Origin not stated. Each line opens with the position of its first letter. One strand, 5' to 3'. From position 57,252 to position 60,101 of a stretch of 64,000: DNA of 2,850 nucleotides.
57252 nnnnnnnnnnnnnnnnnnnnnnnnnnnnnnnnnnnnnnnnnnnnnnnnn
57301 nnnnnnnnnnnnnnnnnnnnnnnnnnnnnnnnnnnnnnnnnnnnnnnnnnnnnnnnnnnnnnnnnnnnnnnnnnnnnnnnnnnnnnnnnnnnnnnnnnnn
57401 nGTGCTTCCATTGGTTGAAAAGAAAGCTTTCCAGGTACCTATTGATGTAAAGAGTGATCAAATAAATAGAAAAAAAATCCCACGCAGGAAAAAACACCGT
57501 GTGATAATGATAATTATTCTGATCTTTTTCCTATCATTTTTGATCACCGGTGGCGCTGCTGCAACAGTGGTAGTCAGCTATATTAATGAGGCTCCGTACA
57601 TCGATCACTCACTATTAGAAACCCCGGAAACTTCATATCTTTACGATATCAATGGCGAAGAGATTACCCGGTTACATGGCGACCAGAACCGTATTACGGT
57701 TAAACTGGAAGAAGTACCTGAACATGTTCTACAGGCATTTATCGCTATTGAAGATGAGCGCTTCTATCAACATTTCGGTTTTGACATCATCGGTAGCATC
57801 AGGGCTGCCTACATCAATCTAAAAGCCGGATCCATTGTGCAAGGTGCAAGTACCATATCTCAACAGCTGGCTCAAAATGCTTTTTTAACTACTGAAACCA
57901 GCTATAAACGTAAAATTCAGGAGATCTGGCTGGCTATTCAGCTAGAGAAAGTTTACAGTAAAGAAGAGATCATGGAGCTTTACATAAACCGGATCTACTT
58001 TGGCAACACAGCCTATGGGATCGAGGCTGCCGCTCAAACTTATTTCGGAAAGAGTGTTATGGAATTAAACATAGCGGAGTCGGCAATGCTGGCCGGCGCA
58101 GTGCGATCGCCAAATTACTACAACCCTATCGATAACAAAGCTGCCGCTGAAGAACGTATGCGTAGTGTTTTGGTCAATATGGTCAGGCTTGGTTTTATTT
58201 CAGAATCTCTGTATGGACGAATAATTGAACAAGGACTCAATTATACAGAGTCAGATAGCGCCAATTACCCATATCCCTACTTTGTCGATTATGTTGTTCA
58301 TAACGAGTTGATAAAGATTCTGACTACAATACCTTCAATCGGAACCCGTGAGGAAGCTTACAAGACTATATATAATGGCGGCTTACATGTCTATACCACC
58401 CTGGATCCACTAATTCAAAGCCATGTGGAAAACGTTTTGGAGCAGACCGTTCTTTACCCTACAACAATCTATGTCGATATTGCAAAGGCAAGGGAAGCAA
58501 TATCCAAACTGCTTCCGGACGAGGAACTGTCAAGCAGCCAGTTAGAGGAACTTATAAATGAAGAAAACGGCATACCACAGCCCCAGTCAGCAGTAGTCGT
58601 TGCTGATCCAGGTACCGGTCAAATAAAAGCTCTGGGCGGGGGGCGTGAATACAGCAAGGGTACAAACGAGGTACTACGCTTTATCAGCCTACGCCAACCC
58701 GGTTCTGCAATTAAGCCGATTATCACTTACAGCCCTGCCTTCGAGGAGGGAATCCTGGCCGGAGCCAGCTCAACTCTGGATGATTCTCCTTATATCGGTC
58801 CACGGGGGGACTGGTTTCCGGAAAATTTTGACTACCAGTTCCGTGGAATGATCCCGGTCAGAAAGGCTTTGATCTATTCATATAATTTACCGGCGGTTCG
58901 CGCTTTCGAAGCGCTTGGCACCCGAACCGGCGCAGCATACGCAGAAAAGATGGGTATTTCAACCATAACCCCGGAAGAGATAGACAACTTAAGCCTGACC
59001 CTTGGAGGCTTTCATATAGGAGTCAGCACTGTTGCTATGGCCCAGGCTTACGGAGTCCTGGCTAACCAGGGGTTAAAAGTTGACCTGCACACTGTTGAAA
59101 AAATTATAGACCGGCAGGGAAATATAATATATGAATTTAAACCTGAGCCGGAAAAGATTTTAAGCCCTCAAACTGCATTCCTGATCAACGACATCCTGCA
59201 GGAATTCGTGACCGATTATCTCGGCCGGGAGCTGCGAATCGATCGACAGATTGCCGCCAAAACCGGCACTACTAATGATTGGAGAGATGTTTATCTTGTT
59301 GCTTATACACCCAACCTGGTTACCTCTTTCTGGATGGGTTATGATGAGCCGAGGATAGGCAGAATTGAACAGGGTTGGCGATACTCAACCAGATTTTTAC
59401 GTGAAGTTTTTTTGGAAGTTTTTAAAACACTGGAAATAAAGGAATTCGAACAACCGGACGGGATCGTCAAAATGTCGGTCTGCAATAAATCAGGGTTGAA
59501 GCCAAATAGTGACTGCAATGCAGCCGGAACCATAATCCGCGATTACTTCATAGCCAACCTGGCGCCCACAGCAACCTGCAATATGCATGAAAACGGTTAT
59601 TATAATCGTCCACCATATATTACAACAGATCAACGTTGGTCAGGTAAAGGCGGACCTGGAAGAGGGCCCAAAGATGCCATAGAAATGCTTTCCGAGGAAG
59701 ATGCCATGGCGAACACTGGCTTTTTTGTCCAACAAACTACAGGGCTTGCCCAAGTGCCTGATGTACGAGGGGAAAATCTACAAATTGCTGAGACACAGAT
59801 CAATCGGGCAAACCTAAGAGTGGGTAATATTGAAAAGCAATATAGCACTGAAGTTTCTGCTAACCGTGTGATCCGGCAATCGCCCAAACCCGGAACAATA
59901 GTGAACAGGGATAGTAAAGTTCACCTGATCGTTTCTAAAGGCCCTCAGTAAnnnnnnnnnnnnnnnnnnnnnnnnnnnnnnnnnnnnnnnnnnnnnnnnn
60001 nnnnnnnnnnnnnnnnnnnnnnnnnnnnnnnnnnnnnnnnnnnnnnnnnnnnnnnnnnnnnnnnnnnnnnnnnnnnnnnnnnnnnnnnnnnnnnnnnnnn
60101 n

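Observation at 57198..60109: tRNA-Arg-derived direct repeats flanking the PBP1A gene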

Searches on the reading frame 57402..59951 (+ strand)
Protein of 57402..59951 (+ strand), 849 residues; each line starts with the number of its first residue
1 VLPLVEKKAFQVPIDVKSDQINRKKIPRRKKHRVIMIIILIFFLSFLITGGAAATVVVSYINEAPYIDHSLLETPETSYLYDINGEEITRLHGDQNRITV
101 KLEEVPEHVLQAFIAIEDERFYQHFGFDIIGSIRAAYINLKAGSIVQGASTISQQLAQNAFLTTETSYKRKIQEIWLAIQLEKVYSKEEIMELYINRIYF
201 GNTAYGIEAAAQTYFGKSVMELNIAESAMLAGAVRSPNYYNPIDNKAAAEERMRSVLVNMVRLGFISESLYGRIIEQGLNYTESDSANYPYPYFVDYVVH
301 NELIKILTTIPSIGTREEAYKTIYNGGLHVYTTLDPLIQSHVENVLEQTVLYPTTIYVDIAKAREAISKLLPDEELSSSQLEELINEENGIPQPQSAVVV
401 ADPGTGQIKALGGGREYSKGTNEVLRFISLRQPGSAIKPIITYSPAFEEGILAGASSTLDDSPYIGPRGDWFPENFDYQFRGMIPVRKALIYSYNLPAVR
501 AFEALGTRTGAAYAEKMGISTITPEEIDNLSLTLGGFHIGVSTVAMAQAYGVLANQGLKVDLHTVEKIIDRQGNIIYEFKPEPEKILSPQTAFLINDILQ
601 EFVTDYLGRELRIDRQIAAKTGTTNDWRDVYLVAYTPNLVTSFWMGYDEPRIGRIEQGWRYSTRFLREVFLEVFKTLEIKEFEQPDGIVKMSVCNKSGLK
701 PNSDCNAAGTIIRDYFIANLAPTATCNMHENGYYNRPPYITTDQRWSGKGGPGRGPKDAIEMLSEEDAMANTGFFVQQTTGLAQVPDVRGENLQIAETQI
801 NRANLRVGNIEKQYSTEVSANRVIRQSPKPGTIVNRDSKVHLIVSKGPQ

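Call 14: find_related_loci(query=window:57402-59948:+, collection=genome_contigs, flank=10000)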
Query window:57402-59948:+ (849 aa) in genome_contigs; peptide patterns used: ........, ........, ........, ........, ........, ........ (x = any residue, [..] = any of these).
456 stretches matched a pattern; 327 encode a relative of the query (tblastn E <= 1e-3); the best 80 are kept; 80 distinct loci.
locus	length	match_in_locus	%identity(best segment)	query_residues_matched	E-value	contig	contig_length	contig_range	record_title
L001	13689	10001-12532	76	2-847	0e+0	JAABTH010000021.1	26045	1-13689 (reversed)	MAG: Bacillota bacterium isolate S22.Bin020 Scaffold_18, whole genome shotgun sequence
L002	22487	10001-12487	76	15-847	0e+0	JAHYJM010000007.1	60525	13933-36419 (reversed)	MAG: Bacillota bacterium isolate KA22 NODE_302_length_60525_cov_5.249329, whole genome shotgun sequence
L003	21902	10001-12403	77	49-849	0e+0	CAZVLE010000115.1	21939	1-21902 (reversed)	MAG TPA_asm: uncultured Syntrophomonadaceae bacterium isolate SRP067234_co1_287 genome assembly, contig: k99_240747, who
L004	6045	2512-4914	77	46-847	0e+0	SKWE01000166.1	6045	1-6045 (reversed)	MAG: Syntrophomonadaceae bacterium isolate CSSed162cmB_188 CSSed16-2cmB-64144, whole genome shotgun sequence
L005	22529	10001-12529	64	2-849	0e+0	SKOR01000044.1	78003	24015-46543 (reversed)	MAG: Syntrophomonadaceae bacterium isolate CSSed162cmA_337 CSSed16-2cmA-132, whole genome shotgun sequence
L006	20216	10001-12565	69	4-848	0e+0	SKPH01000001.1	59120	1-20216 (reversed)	MAG: Syntrophomonadaceae bacterium isolate CSSed162cmA_365R1 CSSed16-2cmA-322, whole genome shotgun sequence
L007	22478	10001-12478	64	22-849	0e+0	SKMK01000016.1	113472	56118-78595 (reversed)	MAG: Syntrophomonadaceae bacterium isolate CSSed162cmA_245 CSSed16-2cmA-39, whole genome shotgun sequence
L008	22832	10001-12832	68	4-849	0e+0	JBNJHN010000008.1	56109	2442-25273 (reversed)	MAG: Bacillota bacterium isolate Y22_0dBSd3.bin.6 NODE_323_length_56109_cov_16.143831, whole genome shotgun sequence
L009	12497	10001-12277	67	4-765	0e+0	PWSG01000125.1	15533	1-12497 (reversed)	MAG: Syntrophomonadaceae bacterium isolate CSSed11_134 CS-Sed11-C4945, whole genome shotgun sequence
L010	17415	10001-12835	66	4-847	0e+0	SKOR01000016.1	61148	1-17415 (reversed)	MAG: Syntrophomonadaceae bacterium isolate CSSed162cmA_337 CSSed16-2cmA-284, whole genome shotgun sequence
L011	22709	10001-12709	69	50-849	0e+0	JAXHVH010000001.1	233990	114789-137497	MAG: Bacillota bacterium isolate MAG72_tar_biofilm MAG72_1, whole genome shotgun sequence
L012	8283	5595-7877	66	4-769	0e+0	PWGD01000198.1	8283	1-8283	MAG: Syntrophomonadaceae bacterium isolate T1Sed10_2 T1-Sed10-C10559, whole genome shotgun sequence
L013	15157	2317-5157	66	4-846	0e+0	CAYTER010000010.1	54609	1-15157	MAG TPA_asm: uncultured Syntrophomonadaceae bacterium isolate binchicken_co168_36 genome assembly, contig: NODE_959_leng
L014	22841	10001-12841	66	2-845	0e+0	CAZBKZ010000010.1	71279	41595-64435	MAG TPA_asm: uncultured Syntrophomonadaceae bacterium isolate SRP241341_co1_200 genome assembly, contig: NODE_489_length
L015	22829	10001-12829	68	4-849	0e+0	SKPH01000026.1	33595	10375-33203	MAG: Syntrophomonadaceae bacterium isolate CSSed162cmA_365R1 CSSed16-2cmA-1603, whole genome shotgun sequence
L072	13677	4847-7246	77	50-849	0e+0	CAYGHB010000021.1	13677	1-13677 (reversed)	MAG TPA_asm: uncultured Syntrophomonadaceae bacterium isolate ERP113451_co2_179 genome assembly, contig: NODE_3179_lengt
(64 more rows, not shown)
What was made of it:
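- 57411..59951 (+): Class A penicillin-binding protein (PBP1A type with a PASTA domain). The likely start is TTG 57411, after the GAGGAGG ribosome-binding site; the ORF opens at GTG 57402. Best relatives are 76-77% identical at the amino-acid level (call 14).
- Tried and rejected: 80 PBP1A loci from species genomes (call 14).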

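Call 23: search_protein_families(library=pfam, proteins=[window:57402-59951:+], max_evalue=0.001)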
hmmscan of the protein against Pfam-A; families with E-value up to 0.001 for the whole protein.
window:57402-59951:+ (849 aa): 3 families
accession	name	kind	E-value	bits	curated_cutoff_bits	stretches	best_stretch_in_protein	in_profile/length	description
PF00912.28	Transgly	-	1.8e-67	226.7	27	1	85-260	2-177/178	Transglycosylase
PF00905.27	Transpeptidase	-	1.1e-24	87.7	22.1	1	397-628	2-246/299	Penicillin binding protein transpeptidase domain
PF03793.24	PASTA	-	7.1e-17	61.6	23.2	1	784-846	2-64/64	PASTA domain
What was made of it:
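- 57411..59951 (+): Pfam Transgly, Transpeptidase and PASTA domains (call 23).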

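Call 53: search_protein_families(library=pfam, proteins=[L072:2443-3654:-], max_evalue=0.01)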
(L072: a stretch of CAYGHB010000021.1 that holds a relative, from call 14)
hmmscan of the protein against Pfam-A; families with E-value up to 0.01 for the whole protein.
L072:2443-3654:- (403 aa): 6 families
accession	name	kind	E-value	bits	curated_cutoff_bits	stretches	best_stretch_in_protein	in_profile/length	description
PF00534.26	Glycos_transf_1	-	1.4e-41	142.3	26.4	1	195-353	8-168/172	Glycosyl transferases group 1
PF13692.12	Glyco_trans_1_4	-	2.1e-36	125.8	27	1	202-343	1-142/142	Glycosyl transferases group 1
PF13439.12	Glyco_transf_4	-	3.4e-34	118.8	28.5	1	15-182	2-169/170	Glycosyltransferase Family 4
PF13579.12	Glyco_trans_4_4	-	1.7e-19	71.1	29.7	1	15-178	1-158/158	Glycosyl transferase 4-like domain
PF13477.12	Glyco_trans_4_2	-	1.1e-06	29.3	23.4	1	24-119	16-109/139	Glycosyl transferase 4-like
PF20706.3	GT4-conflict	-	1.8e-05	24.3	26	1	201-318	196-321/385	Family 4 Glycosyltransferase in conflict systems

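Call 87: search_protein_families(library=pfam, proteins=[L003:12818-13216:+, L004:5171-5269:+], max_evalue=0.01)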
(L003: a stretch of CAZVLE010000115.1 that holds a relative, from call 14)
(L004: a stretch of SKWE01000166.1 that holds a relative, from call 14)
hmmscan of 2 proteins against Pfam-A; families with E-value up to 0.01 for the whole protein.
L003:12818-13216:+ (132 aa): 1 family
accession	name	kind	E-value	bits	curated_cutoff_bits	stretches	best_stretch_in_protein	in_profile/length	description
PF02325.22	YGGT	-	1.4e-05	25.9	27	1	27-103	2-69/70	YGGT family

L004:5171-5269:+ (32 aa): 0 families
